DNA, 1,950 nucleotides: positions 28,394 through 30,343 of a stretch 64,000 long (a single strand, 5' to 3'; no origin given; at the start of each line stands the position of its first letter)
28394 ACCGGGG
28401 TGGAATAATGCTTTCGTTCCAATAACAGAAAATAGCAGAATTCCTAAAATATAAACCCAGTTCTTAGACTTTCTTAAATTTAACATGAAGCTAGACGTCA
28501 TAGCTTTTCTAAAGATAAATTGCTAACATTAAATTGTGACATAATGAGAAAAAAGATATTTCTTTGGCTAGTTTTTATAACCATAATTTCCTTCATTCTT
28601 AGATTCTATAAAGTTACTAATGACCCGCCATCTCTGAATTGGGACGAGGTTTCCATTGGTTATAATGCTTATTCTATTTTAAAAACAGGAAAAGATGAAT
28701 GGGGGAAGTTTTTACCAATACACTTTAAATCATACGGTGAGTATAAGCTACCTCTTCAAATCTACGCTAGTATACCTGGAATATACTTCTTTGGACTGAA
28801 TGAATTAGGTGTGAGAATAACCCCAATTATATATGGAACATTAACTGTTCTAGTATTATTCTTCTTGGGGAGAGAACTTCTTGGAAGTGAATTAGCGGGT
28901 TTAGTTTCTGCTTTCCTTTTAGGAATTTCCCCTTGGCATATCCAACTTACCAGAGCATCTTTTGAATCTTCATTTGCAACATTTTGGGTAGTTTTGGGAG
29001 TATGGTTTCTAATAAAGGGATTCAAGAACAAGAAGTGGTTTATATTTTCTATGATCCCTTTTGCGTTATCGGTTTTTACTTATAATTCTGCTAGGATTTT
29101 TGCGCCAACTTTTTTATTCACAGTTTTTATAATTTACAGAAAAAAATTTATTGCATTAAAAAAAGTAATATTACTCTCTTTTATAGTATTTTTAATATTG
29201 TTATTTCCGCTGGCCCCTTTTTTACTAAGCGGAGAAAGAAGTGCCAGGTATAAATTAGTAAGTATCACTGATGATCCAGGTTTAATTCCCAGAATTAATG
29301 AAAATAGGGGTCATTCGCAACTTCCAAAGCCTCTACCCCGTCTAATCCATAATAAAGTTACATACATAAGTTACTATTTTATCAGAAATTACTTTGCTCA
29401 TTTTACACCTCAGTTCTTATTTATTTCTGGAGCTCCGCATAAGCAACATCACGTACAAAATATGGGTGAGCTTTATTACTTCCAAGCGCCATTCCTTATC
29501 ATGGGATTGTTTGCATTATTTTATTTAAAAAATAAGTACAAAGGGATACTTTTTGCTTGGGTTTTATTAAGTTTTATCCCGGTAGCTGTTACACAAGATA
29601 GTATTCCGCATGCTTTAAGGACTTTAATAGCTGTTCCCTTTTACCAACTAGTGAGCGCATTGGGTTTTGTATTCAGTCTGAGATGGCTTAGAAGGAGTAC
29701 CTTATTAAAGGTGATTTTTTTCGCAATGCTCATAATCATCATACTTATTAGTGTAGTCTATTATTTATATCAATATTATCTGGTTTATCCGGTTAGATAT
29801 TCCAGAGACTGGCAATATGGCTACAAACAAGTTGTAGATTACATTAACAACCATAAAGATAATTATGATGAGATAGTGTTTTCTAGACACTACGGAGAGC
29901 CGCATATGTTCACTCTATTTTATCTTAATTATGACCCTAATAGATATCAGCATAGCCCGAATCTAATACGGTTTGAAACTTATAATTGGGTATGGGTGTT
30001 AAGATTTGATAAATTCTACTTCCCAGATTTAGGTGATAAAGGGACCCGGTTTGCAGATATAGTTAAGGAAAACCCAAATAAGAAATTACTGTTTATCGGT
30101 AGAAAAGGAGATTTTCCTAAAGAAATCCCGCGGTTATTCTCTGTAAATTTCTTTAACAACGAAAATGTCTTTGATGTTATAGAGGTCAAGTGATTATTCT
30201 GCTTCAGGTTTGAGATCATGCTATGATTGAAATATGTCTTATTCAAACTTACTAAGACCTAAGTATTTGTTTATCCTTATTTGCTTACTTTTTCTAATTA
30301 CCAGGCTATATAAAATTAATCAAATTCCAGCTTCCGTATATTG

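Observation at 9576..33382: Eight diverged GT39/ArnT-like paralogs in three tandem blocks share a strict first-loop motif and a family-specific C-terminal domain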

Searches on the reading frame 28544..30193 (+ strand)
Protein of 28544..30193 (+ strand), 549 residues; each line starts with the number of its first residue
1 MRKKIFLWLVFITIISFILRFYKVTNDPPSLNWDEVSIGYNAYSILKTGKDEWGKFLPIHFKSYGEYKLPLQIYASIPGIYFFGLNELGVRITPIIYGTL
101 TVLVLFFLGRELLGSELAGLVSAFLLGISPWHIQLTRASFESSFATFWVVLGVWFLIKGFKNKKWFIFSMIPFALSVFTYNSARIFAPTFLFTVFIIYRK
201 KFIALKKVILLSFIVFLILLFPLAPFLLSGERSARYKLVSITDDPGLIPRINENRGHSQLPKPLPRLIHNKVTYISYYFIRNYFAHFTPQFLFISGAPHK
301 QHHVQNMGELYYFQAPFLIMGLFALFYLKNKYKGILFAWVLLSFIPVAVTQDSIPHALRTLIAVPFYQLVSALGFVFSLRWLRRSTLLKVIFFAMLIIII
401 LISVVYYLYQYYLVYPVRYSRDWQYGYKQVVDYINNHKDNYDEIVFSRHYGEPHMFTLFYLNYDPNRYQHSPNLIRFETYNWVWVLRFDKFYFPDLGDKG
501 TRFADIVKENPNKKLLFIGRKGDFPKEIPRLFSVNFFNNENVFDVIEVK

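Call 5: search_protein_families(library=pfam, proteins=[window:28544-30193:+], max_evalue=0.01)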
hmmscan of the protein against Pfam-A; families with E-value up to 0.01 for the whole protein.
window:28544-30193:+ (549 aa): 2 families
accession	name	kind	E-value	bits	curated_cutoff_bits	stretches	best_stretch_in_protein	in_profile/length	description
PF02366.24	PMT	-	1.1e-10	42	22.7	1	11-220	2-227/245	Dolichyl-phosphate-mannose-protein mannosyltransferase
PF13231.12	PMT_2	-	3.7e-10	40.7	26.1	1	82-222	16-156/160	Dolichyl-phosphate-mannose-protein mannosyltransferase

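Call 9: search_protein_families(library=ncbifam, proteins=[window:28544-30193:+], max_evalue=0.01)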
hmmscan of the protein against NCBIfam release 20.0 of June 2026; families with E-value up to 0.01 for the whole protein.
window:28544-30193:+ (549 aa): 0 families

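Call 12: find_homologous_proteins(query=window:28544-30193:+, max_evalue=0.00001)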
Query window:28544-30193:+ (549 aa): 1961 proteins with E <= 0.00001 among 8000 candidates; the best 120 are listed.
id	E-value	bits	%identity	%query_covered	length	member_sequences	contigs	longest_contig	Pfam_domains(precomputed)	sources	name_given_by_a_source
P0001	1.3e-297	1006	78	100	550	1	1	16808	PF02366.25,PF13231.13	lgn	-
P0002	5.6e-297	1004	77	100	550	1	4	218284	PF02366.25,PF13231.13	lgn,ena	-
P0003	8.2e-297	1004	78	97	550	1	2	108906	PF02366.25,PF13231.13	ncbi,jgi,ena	-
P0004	3.3e-296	1002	78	100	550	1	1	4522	PF02366.25,PF13231.13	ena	-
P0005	4.2e-295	998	76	100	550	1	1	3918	PF02366.25,PF13231.13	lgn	-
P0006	4.5e-295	998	77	100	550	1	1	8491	PF02366.25,PF13231.13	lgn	-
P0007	2.7e-294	995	76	100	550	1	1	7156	PF02366.25,PF13231.13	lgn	-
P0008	4.3e-293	991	75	100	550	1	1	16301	PF13231.13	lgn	-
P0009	5.6e-293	991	76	100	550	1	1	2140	PF02366.25,PF13231.13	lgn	-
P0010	6.2e-293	991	76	100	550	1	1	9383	PF02366.25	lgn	-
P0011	1.2e-292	990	75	100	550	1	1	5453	PF02366.25,PF13231.13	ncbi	-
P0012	1.3e-292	990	76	100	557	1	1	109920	PF02366.25,PF13231.13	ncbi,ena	-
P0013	1.6e-292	990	77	100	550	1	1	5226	PF02366.25,PF13231.13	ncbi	-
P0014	2.1e-292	989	76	100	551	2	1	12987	PF02366.25,PF13231.13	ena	-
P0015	2.2e-292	989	75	100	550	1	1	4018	PF02366.25,PF13231.13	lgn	-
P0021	9.4e-291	984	75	100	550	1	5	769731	PF02366.25,PF13231.13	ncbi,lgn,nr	ncbi:glycosyltransferase family 39 protein [Candidatus Daviesbacteria bacterium]|nr:glycosyltransfer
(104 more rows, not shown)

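Call 14: find_encoding_contigs(protein=P0021, flank=10000, max_places=3)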
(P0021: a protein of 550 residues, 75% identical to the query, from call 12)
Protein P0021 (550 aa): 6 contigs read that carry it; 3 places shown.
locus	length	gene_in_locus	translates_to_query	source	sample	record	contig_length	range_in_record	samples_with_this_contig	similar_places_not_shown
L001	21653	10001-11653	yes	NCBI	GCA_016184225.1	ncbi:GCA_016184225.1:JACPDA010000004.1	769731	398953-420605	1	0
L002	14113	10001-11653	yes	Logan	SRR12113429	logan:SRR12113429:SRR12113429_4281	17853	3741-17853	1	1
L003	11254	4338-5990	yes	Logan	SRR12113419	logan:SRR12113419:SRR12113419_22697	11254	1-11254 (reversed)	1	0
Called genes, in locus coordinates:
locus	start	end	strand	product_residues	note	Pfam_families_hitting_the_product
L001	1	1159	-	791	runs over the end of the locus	PF09586:YfhO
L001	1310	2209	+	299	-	PF00535:Glycos_transf_2, PF10111:Glyco_tranf_2_2 (weak), PF13641:Glyco_tranf_2_3 (weak)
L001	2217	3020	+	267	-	PF00535:Glycos_transf_2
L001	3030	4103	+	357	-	PF00534:Glycos_transf_1, PF13692:Glyco_trans_1_4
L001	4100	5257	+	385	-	-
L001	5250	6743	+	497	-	PF13231:PMT_2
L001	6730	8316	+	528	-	PF13231:PMT_2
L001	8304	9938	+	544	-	PF13231:PMT_2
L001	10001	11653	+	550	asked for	PF02366:PMT, PF13231:PMT_2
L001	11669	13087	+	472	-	PF02366:PMT (weak), PF13231:PMT_2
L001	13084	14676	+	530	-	PF02366:PMT (weak), PF13231:PMT_2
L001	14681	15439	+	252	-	PF00535:Glycos_transf_2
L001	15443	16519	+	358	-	PF13439:Glyco_transf_4, PF00534:Glycos_transf_1, PF13692:Glyco_trans_1_4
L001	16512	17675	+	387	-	PF04188:Mannosyl_trans2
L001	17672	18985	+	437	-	PF01943:Polysacc_synt, PF13440:Polysacc_synt_3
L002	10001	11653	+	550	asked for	PF02366:PMT, PF13231:PMT_2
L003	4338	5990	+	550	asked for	PF02366:PMT, PF13231:PMT_2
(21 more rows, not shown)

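Call 23: find_encoding_contigs(protein=P0012, flank=10000, max_places=1)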
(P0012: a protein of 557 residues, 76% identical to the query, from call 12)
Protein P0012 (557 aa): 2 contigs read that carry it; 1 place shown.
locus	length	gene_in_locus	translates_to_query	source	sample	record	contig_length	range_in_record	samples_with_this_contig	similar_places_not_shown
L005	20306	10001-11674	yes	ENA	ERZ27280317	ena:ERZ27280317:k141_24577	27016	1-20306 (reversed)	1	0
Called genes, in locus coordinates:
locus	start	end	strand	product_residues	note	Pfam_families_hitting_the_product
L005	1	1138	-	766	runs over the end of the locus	PF09586:YfhO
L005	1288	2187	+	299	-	PF00535:Glycos_transf_2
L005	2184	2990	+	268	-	PF00535:Glycos_transf_2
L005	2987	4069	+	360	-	PF00534:Glycos_transf_1, PF13692:Glyco_trans_1_4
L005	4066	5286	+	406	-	PF09594:GT87 (faint)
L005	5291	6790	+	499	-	PF13231:PMT_2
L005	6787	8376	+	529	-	PF13231:PMT_2 (weak)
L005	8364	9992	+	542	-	PF13231:PMT_2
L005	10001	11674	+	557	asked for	PF02366:PMT, PF13231:PMT_2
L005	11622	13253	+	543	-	PF02366:PMT (faint), PF13231:PMT_2 (weak)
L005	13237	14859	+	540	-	PF13231:PMT_2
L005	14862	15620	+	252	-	PF00535:Glycos_transf_2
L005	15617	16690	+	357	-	PF13439:Glyco_transf_4 (weak), PF00534:Glycos_transf_1, PF13692:Glyco_trans_1_4, PF13524:Glyco_trans_1_2 (faint)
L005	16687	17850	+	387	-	-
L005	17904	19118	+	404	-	PF01943:Polysacc_synt, PF13440:Polysacc_synt_3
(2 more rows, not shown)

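Call 34: predict_structure(alignment_id=A2)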
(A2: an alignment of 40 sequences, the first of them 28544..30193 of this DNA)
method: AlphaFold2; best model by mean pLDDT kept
length: 549 residues; sequences in the alignment: 40
mean_pLDDT: 91.4   pTM: 0.90
mean pLDDT of the five models: 91.4, 91.3, 91.0, 90.4, 90.3
residues with pLDDT >= 90: 396; 70-90: 138; 50-70: 15; < 50: 0
segments of 3 or more residues with pLDDT < 50: none
pLDDT, mean of each block of 10 residues (from residue 1): 96 97 92 93 97 90 79 95 97 96 98 95 97 90 95 97 97 94 93 97 96 96 77 68 82 90 89 90 91 86 86 95 91 94 91 79 96 94 87 95 95 91 92 95 92 94 97 89 89 79 88 94 88 92 93
secondary structure, 60 per line:
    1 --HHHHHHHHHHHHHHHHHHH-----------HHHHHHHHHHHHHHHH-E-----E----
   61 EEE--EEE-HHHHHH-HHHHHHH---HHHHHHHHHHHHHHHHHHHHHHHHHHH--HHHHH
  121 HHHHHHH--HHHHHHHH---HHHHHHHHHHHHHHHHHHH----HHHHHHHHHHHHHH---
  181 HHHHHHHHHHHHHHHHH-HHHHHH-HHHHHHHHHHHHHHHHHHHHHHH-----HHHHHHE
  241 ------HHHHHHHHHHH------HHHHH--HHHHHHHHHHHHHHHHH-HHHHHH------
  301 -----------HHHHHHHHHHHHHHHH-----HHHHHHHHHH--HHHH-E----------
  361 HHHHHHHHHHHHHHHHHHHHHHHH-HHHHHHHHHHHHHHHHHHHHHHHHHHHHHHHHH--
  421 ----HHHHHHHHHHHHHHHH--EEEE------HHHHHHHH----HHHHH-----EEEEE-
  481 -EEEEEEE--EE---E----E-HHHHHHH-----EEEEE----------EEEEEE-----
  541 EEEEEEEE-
elements in order: H3-21 H33-48 E61-63 E66-68 H70-75 H77-83 H87-113 H116-127 H130-137 H141-159 H164-177 H181-197 H199-204 H206-228 H234-239 H247-257 H264-268 H271-287 H289-294 H312-327 H333-342 H345-348 H361-384 H386-418 H425-440 E443-446 H453-460 H465-469 E475-479 E482-488 H503-509 E515-519 E530-535 E541-548

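Call 45: search_solved_structures(query=A2, max_evalue=10, show_alignments=5)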
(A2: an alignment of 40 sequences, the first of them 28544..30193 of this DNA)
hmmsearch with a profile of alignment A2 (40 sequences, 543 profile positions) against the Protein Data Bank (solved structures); distinct sequences matched with E-value up to 10: 2.
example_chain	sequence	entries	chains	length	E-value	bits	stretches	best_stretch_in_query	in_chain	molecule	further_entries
5ezm_A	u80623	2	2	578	2e-06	30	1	68-228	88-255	4-amino-4-deoxy-L-arabinose transferase or related glycosyltransferases of PMT family | 4-amino-4-deoxy-L-arabinose (L-Ara4N) transferase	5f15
8i9p_Lh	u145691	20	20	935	0.018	17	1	100-197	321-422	dolichyl-diphosphooligosaccharide--protein glycotransferase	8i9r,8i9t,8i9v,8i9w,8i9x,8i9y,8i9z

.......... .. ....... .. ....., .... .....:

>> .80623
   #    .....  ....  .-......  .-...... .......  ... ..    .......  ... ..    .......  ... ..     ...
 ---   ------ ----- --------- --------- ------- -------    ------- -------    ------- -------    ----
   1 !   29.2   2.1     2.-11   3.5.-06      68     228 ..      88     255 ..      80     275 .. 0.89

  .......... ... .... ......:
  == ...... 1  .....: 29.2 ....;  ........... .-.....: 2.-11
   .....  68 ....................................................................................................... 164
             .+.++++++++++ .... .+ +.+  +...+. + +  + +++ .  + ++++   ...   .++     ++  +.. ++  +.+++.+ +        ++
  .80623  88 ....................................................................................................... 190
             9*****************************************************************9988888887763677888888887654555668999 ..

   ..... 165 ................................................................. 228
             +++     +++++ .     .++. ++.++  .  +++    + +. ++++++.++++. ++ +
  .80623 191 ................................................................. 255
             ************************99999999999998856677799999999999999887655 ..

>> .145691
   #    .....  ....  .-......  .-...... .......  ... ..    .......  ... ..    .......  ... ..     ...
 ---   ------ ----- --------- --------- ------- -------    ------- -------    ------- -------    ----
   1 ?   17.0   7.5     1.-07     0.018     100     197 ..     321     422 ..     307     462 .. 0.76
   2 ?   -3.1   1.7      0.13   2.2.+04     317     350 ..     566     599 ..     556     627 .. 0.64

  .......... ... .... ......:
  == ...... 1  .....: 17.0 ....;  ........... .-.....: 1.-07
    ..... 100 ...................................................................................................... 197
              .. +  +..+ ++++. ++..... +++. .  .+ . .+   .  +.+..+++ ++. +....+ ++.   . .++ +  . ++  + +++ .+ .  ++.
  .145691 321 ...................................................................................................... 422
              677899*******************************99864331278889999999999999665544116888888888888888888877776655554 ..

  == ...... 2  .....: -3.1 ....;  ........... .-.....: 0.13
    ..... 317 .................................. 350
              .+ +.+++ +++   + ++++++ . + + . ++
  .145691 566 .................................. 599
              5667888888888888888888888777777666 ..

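Call 58: find_related_loci(query=A4, collection=genome_contigs, flank=10000)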
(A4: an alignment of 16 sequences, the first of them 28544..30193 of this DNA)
Query A4 (549 aa) in genome_contigs; peptide patterns used: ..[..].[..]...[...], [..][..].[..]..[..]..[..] (x = any residue, [..] = any of these).
599 stretches matched a pattern (row limit reached: there are more); 567 encode a relative of the query (tblastn E <= 1e-3); the best 80 are kept; 80 distinct loci.
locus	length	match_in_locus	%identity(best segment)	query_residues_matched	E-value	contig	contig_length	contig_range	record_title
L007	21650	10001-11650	75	1-549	0e+0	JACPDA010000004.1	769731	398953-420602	MAG: Candidatus Daviesbacteria bacterium isolate NC_groundwater_297_Ag_B-0.1um_41_14 S7_GD2017_3_B1_scaffold_1, whole ge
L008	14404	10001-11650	73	1-549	0e+0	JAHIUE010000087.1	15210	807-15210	MAG: Patescibacteria group bacterium isolate MM_PC_MetaG.mb.24 MM_PC_MetaG.mb.24_k141_1585301, whole genome shotgun sequ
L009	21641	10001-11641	75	4-549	0e+0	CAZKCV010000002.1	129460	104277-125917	MAG TPA_asm: uncultured Gammaproteobacteria bacterium isolate binchicken_co251_142 genome assembly, contig: NODE_217_len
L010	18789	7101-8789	70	1-549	0e+0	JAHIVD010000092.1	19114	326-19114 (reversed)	MAG: Patescibacteria group bacterium isolate MM_PC_MetaG.mb.55 MM_PC_MetaG.mb.55_k141_1923367, whole genome shotgun sequ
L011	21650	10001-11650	73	1-549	0e+0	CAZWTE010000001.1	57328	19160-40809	MAG TPA_asm: uncultured Gammaproteobacteria bacterium isolate binchicken_co144_909 genome assembly, contig: NODE_1211_le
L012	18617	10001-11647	76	1-549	0e+0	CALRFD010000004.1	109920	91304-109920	MAG: Patescibacteria group bacterium isolate Ike-100m-12 genome assembly, contig: Ike-100-c60, whole genome shotgun sequ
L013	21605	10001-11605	70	16-549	0e+0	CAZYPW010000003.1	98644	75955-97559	MAG TPA_asm: uncultured Gammaproteobacteria bacterium isolate binchicken_co38_269 genome assembly, contig: NODE_541_leng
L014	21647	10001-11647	71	1-548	0e+0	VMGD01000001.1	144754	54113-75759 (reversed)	MAG: Microgenomates group bacterium Gr01-1014_7 G01um10147_scaffold_25, whole genome shotgun sequence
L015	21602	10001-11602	72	17-549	0e+0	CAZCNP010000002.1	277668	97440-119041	MAG TPA_asm: uncultured Gammaproteobacteria bacterium isolate binchicken_co38_1123 genome assembly, contig: NODE_94_leng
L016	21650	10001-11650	70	1-549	0e+0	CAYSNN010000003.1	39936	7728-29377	MAG TPA_asm: uncultured Gammaproteobacteria bacterium isolate binchicken_co251_42 genome assembly, contig: NODE_1386_len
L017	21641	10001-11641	70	1-546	0e+0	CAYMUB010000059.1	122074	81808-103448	MAG TPA_asm: uncultured Gammaproteobacteria bacterium isolate binchicken_co203_488 genome assembly, contig: k141_370093,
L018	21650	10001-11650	67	1-549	0e+0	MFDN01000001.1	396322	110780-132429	MAG: Candidatus Daviesbacteria bacterium RIFCSPLOWO2_01_FULL_39_23 rifcsplowo2_01_scaffold_1, whole genome shotgun seque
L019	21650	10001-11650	68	1-549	0e+0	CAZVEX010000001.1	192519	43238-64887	MAG TPA_asm: uncultured Gammaproteobacteria bacterium isolate binchicken_co38_210 genome assembly, contig: NODE_177_leng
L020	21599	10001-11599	68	18-549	0e+0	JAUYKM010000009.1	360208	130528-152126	MAG: Candidatus Daviesbacteria bacterium isolate C24_metabat.bin.195_sub C24_k141_65138, whole genome shotgun sequence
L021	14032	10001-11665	69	9-549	0e+0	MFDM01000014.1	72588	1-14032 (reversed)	MAG: Candidatus Daviesbacteria bacterium RIFCSPLOWO2_01_FULL_39_12 rifcsplowo2_01_scaffold_2219, whole genome shotgun se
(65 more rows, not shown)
